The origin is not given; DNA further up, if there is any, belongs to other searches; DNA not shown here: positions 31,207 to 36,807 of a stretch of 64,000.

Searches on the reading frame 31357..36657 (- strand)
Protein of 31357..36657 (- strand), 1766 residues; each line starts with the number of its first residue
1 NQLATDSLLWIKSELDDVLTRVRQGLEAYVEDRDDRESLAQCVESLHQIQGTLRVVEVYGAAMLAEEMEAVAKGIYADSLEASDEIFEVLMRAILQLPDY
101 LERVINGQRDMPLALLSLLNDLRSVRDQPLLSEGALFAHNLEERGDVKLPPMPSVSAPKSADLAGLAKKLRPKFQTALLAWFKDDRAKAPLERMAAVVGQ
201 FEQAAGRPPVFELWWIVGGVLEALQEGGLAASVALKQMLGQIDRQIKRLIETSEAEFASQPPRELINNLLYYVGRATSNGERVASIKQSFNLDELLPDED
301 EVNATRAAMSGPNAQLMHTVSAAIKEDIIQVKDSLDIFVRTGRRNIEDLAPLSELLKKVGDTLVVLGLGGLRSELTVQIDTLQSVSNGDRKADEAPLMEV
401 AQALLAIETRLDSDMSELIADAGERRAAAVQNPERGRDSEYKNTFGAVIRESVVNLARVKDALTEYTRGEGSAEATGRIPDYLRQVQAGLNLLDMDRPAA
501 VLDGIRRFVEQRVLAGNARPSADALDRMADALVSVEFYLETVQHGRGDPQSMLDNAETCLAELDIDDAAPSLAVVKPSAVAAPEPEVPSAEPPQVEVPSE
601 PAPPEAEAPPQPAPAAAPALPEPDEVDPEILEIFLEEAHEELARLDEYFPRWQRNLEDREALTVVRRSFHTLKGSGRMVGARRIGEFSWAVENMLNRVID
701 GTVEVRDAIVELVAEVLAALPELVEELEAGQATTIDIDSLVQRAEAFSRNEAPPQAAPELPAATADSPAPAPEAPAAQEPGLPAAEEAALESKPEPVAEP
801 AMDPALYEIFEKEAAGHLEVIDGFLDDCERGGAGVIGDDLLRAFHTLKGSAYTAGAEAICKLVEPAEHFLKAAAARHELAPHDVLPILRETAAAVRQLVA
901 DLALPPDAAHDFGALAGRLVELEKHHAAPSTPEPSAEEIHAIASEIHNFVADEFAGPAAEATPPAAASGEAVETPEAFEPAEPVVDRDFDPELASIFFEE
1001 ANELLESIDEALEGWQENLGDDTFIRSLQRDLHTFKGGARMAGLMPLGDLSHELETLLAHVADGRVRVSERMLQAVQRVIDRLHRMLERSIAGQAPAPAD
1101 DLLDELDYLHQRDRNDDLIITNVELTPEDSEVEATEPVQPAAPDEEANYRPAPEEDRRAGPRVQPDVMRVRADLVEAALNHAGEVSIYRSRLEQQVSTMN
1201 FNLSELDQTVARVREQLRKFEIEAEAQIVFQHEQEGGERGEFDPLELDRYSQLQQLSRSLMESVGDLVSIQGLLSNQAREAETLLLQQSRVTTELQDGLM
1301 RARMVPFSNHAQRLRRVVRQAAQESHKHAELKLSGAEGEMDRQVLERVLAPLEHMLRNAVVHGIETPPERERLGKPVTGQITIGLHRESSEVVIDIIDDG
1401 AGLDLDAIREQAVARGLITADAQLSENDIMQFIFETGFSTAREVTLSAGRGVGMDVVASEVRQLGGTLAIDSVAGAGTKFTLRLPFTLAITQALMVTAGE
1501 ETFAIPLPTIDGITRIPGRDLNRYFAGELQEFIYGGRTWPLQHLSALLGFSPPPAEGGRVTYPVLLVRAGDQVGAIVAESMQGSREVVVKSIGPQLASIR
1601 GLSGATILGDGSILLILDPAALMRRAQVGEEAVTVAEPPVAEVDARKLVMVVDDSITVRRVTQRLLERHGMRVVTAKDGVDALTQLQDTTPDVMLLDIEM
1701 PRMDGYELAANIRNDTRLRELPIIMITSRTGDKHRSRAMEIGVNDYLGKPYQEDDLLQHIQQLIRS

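Call 66: search_protein_families(library=pfam, proteins=[window:31357-36657:-], max_evalue=0.00001)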
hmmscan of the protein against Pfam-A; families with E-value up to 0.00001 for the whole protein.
window:31357-36657:- (1766 aa): 4 families
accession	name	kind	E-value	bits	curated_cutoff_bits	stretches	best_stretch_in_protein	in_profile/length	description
PF01627.28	Hpt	-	2.1e-46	156.5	24.6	4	992-1084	1-82/84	Hpt domain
PF00072.30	Response_reg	-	1.7e-29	102.6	30.2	1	1649-1761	1-111/111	Response regulator receiver domain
PF01584.24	CheW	-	3.6e-21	75.7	23.5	1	1492-1626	1-137/138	CheW-like domain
PF02518.31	HATPase_c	-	2.2e-14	54.3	26.4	1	1351-1487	5-110/111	Histidine kinase-, DNA gyrase B-, and HSP90-like ATPase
